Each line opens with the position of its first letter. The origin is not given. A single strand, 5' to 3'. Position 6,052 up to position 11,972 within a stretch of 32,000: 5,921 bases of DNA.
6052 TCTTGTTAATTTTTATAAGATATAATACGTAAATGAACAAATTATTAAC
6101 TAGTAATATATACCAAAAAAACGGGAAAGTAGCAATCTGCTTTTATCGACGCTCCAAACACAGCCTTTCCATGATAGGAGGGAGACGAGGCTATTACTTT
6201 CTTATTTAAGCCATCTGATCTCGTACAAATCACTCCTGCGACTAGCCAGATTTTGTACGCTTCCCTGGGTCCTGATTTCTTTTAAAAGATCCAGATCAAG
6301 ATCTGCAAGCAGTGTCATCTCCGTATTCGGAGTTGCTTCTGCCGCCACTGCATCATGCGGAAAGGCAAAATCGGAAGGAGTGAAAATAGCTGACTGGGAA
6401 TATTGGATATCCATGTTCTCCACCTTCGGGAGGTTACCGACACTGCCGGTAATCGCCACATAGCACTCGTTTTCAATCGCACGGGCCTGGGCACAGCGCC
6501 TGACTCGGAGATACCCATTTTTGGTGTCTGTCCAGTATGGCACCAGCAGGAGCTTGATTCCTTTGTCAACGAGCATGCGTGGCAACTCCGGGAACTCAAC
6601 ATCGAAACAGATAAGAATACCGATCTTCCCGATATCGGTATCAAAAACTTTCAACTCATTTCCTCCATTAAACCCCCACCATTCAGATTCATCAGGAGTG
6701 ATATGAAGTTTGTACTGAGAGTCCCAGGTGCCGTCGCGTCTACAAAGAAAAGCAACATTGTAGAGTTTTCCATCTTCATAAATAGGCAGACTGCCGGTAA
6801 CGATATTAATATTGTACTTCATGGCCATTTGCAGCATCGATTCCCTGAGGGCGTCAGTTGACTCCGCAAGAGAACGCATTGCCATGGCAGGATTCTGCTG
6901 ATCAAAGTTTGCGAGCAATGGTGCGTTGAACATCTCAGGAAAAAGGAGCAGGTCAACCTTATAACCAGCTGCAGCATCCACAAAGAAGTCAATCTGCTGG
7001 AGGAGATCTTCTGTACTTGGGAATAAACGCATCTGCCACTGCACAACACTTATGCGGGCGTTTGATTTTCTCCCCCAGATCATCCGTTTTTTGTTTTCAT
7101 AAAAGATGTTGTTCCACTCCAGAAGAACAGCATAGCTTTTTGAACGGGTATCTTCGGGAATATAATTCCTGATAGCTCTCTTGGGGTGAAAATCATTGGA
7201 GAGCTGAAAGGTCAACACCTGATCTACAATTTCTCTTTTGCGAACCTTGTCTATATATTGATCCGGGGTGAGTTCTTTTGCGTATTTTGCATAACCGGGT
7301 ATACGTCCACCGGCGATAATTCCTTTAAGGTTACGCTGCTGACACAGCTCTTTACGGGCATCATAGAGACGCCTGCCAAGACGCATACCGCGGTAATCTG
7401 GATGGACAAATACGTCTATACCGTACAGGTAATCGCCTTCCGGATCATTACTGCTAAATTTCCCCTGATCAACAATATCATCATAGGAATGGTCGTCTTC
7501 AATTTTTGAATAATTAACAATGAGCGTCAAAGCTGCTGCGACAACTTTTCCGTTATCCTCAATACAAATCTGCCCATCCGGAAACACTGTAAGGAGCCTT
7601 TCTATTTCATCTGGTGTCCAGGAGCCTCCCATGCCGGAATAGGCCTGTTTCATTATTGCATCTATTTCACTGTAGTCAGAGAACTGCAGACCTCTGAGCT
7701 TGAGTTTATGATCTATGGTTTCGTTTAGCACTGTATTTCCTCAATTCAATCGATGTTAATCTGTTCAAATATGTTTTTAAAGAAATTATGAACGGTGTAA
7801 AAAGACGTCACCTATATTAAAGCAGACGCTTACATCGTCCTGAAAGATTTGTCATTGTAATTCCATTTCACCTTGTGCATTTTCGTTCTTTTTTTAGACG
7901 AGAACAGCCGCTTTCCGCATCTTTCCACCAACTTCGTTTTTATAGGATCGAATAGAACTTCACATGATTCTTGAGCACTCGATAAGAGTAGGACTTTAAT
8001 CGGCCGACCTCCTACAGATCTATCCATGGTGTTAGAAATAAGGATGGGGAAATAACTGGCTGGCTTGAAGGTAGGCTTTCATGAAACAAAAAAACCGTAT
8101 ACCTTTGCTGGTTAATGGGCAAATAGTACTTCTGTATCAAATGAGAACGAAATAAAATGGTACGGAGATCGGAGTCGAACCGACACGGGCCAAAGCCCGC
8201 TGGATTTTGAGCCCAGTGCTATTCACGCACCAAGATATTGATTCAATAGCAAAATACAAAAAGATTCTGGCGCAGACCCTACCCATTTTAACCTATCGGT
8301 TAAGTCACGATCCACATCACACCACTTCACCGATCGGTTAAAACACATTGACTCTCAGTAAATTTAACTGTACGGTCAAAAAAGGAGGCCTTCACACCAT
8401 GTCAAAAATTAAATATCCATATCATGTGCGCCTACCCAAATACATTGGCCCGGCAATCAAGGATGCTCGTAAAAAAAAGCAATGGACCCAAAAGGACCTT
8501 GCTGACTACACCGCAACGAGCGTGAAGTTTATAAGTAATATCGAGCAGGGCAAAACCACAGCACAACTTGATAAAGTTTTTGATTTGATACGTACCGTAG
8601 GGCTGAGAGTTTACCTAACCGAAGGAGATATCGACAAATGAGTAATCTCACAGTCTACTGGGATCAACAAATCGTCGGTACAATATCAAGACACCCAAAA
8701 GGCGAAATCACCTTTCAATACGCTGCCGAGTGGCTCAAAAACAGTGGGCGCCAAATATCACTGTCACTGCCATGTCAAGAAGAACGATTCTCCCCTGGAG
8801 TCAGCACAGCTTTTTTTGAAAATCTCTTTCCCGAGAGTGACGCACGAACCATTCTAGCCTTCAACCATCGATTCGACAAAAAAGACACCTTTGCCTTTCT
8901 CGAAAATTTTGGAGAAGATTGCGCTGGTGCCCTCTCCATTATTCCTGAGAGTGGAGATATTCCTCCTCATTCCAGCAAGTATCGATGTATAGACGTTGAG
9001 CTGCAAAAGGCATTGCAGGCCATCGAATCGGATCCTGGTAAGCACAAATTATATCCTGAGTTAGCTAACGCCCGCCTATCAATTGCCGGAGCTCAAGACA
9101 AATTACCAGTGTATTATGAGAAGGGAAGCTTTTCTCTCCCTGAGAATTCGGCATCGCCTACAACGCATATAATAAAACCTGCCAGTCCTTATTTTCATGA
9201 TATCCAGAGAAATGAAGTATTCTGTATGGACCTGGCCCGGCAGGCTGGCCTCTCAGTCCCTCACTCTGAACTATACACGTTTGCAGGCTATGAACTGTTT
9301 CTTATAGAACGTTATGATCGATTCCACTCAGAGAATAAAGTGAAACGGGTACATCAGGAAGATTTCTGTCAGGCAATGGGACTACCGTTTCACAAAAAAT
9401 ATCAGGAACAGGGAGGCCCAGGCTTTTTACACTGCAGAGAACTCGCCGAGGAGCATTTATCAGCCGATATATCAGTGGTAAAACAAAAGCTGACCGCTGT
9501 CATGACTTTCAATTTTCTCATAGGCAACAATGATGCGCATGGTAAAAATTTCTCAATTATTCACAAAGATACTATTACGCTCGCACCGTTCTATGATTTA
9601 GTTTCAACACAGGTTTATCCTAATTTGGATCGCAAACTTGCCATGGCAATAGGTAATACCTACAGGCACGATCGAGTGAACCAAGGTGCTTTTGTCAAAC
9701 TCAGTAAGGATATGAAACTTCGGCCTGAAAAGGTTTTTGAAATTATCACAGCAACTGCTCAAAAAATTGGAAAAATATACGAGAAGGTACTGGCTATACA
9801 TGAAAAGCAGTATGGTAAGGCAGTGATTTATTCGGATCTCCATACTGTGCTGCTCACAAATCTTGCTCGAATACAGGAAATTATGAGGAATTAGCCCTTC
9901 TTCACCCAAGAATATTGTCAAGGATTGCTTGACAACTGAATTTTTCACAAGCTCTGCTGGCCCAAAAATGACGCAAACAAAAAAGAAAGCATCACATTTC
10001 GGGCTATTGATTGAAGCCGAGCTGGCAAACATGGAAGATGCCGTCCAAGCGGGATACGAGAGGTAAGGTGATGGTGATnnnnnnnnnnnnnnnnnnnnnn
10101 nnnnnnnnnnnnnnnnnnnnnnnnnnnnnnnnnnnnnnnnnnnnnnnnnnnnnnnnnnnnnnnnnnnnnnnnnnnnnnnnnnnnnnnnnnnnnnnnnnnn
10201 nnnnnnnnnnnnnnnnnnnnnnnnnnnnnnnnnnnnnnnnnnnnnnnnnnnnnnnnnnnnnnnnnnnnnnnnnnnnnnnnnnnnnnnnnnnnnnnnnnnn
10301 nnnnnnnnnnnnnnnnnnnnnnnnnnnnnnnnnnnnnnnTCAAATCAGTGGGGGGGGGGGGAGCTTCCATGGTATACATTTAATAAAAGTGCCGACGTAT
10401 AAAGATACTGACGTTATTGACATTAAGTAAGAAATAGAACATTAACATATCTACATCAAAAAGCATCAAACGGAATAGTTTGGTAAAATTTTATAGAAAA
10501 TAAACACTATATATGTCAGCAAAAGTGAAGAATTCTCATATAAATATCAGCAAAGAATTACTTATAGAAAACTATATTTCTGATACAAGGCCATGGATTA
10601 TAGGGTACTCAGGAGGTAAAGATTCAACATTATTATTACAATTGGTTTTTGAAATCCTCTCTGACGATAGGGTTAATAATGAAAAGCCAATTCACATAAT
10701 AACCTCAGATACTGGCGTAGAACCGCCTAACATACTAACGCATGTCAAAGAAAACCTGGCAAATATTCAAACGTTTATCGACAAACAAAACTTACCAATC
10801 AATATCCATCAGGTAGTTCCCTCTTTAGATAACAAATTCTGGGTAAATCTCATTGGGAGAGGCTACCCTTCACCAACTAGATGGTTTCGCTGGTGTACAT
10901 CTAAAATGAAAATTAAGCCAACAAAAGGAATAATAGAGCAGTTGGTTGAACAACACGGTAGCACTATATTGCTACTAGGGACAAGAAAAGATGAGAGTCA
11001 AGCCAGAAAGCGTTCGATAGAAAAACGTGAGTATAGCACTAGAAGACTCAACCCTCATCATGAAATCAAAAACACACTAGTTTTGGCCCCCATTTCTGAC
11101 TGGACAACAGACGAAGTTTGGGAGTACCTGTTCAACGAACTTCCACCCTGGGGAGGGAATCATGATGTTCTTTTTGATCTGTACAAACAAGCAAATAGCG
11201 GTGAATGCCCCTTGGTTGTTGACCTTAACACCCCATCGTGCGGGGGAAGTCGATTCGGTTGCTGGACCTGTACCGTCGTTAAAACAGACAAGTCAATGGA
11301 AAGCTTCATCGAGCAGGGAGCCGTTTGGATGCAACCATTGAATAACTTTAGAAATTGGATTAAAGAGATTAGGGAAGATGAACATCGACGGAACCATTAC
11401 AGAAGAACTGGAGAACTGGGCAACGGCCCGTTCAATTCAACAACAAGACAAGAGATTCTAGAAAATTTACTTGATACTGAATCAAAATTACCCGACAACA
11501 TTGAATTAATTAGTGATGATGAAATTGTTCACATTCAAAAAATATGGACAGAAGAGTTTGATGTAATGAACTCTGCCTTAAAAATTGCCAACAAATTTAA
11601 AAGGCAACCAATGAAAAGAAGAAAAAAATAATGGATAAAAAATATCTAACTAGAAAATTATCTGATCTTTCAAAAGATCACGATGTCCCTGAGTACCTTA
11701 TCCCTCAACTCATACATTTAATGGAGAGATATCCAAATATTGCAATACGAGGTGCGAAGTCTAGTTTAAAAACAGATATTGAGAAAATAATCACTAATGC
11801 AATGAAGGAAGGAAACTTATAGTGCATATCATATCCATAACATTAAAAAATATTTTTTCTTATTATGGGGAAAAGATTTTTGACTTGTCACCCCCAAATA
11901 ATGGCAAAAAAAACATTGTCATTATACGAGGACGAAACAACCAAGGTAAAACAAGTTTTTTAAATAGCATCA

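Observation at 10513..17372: Six-gene coupled operon joining a DndC/DndD/(DndE?)-FtsK phosphorothioation-like module to a PARIS/OLD-like ATPase + TOPRIM pair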

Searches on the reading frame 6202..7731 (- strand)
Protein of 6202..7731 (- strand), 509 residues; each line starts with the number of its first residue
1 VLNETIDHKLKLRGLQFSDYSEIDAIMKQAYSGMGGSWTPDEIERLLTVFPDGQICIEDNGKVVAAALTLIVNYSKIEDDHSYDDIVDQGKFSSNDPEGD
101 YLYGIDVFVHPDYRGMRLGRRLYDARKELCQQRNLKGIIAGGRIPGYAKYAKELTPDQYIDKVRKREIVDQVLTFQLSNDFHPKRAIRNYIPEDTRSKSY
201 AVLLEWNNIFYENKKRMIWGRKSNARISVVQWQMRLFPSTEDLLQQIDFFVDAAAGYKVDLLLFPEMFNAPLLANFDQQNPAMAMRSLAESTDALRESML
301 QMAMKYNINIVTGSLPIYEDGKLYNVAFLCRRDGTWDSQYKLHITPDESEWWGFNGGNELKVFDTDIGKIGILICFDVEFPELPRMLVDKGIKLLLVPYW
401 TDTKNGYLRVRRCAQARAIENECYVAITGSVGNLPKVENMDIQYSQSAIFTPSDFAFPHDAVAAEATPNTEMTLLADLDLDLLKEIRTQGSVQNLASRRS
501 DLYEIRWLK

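Call 60: search_protein_families(library=pfam, proteins=[window:6202-7731:-], max_evalue=0.0001)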
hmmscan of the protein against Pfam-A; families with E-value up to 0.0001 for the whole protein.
window:6202-7731:- (509 aa): 3 families
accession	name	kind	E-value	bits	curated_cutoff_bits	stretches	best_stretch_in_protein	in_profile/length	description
PF00795.27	CN_hydrolase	-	8.2e-37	127.3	23.2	1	227-487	2-255/256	Carbon-nitrogen hydrolase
PF00583.31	Acetyltransf_1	-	9.2e-08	32.8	20.7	1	42-138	20-96/116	Acetyltransferase (GNAT) family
PF13508.13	Acetyltransf_7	-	8.4e-05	23.3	27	0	85-131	13-58/84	Acetyltransferase (GNAT) domain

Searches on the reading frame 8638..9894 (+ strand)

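Call 60: search_protein_families(library=pfam, proteins=[window:8638-9894:+], max_evalue=0.0001)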
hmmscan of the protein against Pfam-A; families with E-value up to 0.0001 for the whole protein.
window:8638-9894:+ (418 aa): 2 families
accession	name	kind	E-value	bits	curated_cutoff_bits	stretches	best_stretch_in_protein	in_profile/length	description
PF07804.18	HipA_C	-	3.5e-54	184.1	30.5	1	147-377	1-209/213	HipA-like C-terminal domain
PF13657.11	Couple_hipA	-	2e-26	92.8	22.5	1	4-101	1-98/99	HipA N-terminal domain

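Call 94: search_protein_families(library=padloc, proteins=[window:8638-9894:+], max_evalue=0.00001)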
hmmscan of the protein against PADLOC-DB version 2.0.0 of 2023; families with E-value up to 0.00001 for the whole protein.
window:8638-9894:+ (418 aa): 2 families
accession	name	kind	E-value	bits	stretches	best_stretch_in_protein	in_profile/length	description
PDLC04340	PDC-M03A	-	1.6e-08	32.4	1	281-346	126-192/280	-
PDLC04339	PDC-M03A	-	2.8e-07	28.2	1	281-324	133-177/293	-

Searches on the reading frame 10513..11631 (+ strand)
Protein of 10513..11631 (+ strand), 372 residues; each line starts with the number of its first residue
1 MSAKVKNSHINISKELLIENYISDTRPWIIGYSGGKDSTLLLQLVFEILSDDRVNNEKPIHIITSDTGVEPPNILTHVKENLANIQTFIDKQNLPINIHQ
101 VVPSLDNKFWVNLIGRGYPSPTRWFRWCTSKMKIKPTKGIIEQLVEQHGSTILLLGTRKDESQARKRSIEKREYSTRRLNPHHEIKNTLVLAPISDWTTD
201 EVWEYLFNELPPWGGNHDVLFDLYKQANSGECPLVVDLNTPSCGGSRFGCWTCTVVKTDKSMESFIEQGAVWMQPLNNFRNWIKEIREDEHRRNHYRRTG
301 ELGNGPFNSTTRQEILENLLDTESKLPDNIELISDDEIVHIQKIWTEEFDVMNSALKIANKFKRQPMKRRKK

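Call 4: search_protein_families(library=pfam, proteins=[window:10513-11631:+], max_evalue=0.01)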
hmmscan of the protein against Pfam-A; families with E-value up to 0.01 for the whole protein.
window:10513-11631:+ (372 aa): 1 family
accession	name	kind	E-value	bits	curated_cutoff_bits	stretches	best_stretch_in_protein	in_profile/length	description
PF01507.26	PAPS_reduct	-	1.8e-14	54.6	22.5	1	30-210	4-153/175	Phosphoadenosine phosphosulfate reductase domain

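Call 5: search_protein_families(library=padloc, proteins=[window:10513-11631:+], max_evalue=0.01)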
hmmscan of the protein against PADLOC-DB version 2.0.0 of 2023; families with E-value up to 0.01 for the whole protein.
window:10513-11631:+ (372 aa): 7 families
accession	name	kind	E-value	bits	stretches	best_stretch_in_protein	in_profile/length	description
PDLC02662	DndC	-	3.5e-130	433.2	1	6-363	7-390/481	DndC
PDLC02661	DndC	-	7.5e-121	402.3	1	17-358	14-383/468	DndC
PDLC02659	DndC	-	7.3e-88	293.7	2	20-206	23-210/586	DndC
PDLC02660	DndC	-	7.3e-88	293.7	2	20-206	23-210/586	DndC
PDLC03333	MTase_II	-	6.2e-76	254.1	1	21-302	38-335/544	Type II methyltransferase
PDLC02510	BrxP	-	2.6e-17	60.3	1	19-208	126-292/779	BrxP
PDLC02782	SspD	-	2.8e-13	48.2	1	29-168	3-124/277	SspD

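Call 6: search_protein_families(library=ncbifam, proteins=[window:10513-11631:+], max_evalue=0.01)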
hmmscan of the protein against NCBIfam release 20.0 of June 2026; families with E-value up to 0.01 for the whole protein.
window:10513-11631:+ (372 aa): 16 families
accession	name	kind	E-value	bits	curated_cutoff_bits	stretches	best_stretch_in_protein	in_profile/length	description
NF005316.0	PRK06850.1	equivalog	8.4e-132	440.5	536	1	10-359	14-387/505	hypothetical protein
TIGR03183.1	DNA_S_dndC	equivalog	6.7e-118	394.4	290.4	1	19-366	7-383/447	DNA phosphorothioation system sulfurtransferase DndC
NF010368.0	PRK13795.1-3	equivalog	3.1e-16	58.8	588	1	23-217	245-408/635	hypothetical protein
NF006327.0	PRK08557.1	equivalog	4.2e-14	52.2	366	1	6-208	163-333/415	hypothetical protein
NF010366.0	PRK13795.1-1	equivalog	1.3e-13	50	745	1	10-209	252-423/667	hypothetical protein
NF010367.0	PRK13795.1-2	equivalog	3.3e-13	49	456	1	23-212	240-398/584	hypothetical protein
NF010369.0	PRK13795.1-4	equivalog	5.7e-12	44.6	1086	1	12-208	238-407/633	hypothetical protein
NF006351.0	PRK08576.1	equivalog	4.5e-10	38.7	290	1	24-207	234-379/436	hypothetical protein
NF003587.0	PRK05253.1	subfamily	1.3e-07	31.2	195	1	28-209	30-201/301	sulfate adenylyltransferase subunit CysD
NF009214.0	PRK12563.1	equivalog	5.3e-07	29.4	413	1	13-209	35-216/317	sulfate adenylyltransferase subunit CysD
NF002537.0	PRK02090.1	equivalog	0.00071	19.2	154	1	33-206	48-189/244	phosphoadenylyl-sulfate reductase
TIGR02039.1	CysD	subfamily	0.0012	18.5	396.6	0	26-207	21-191/294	sulfate adenylyltransferase, small subunit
TIGR02432.1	lysidine_TilS_N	equivalog_domain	0.0018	18.2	93.6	1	29-102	3-67/189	tRNA lysidine(34) synthetase TilS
NF047749.1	tRNAThiolNcsA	equivalog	0.0034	16.5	500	1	23-53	51-81/322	tRNA 2-thiolation protein NcsA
TIGR00268.2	TIGR00268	equivalog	0.0045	16.3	150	1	18-54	6-42/259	ATP-dependent sacrificial sulfur transferase LarE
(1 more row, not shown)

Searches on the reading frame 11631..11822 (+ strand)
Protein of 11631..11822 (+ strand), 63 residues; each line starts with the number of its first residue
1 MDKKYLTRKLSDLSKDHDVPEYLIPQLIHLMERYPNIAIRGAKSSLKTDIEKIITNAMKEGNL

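Call 4: search_protein_families(library=pfam, proteins=[window:11631-11822:+], max_evalue=0.01)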
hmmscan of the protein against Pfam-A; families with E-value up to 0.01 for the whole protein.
window:11631-11822:+ (63 aa): 1 family
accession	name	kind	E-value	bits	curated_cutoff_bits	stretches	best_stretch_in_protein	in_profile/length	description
PF20306.3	Sp-DndD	-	6.1e-13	49.1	27.2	1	7-54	3-50/51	Small protein found in certain Dnd DNA modification systems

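Call 5: search_protein_families(library=padloc, proteins=[window:11631-11822:+], max_evalue=0.01)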
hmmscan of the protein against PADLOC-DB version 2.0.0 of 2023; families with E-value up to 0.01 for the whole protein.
window:11631-11822:+ (63 aa): 0 families

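Call 6: search_protein_families(library=ncbifam, proteins=[window:11631-11822:+], max_evalue=0.01)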
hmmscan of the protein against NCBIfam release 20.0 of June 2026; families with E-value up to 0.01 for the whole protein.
window:11631-11822:+ (63 aa): 0 families
